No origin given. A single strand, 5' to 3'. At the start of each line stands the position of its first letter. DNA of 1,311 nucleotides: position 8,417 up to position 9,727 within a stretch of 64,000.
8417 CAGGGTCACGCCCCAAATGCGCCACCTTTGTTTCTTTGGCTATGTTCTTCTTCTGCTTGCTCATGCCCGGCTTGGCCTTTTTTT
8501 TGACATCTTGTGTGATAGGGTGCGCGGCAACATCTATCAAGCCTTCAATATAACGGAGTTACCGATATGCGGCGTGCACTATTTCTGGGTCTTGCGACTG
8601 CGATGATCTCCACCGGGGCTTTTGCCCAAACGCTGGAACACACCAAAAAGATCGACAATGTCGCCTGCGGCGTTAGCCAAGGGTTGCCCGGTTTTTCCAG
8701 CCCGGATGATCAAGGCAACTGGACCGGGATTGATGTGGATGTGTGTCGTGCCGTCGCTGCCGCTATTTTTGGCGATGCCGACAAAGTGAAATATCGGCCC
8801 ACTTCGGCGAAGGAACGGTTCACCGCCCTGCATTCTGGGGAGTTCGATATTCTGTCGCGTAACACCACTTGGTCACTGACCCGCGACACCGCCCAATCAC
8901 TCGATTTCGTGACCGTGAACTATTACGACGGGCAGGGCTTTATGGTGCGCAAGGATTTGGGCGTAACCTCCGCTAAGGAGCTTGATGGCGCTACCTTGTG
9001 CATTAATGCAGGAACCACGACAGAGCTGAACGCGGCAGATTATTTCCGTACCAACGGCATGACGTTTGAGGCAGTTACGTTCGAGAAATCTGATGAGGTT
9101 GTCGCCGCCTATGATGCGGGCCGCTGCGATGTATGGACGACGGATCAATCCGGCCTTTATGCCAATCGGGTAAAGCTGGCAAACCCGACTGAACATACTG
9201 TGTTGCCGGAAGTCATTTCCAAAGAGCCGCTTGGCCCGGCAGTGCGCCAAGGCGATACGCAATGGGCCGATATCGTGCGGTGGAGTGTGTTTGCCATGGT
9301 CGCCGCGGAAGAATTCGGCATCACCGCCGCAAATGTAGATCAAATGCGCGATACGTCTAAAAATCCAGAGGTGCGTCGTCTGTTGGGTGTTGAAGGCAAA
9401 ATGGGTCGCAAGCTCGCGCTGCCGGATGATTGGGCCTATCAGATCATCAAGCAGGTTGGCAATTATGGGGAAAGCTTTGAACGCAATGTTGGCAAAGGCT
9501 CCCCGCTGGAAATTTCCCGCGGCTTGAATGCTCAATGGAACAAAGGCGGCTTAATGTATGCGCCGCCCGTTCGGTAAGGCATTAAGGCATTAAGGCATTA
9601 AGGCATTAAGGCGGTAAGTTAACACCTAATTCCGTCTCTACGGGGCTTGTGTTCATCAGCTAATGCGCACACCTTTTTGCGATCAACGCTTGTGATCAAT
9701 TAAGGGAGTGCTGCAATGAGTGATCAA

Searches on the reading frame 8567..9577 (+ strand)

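Call 78: search_protein_families(library=pfam, proteins=[window:8567-9577:+], max_evalue=0.00001)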
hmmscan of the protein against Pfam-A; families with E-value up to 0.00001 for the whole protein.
window:8567-9577:+ (336 aa): 1 family
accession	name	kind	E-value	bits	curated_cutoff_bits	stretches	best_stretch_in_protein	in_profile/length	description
PF00497.25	SBP_bac_3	-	7.1e-17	61.8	26.4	1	34-247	3-119/132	Bacterial extracellular solute-binding proteins, family 3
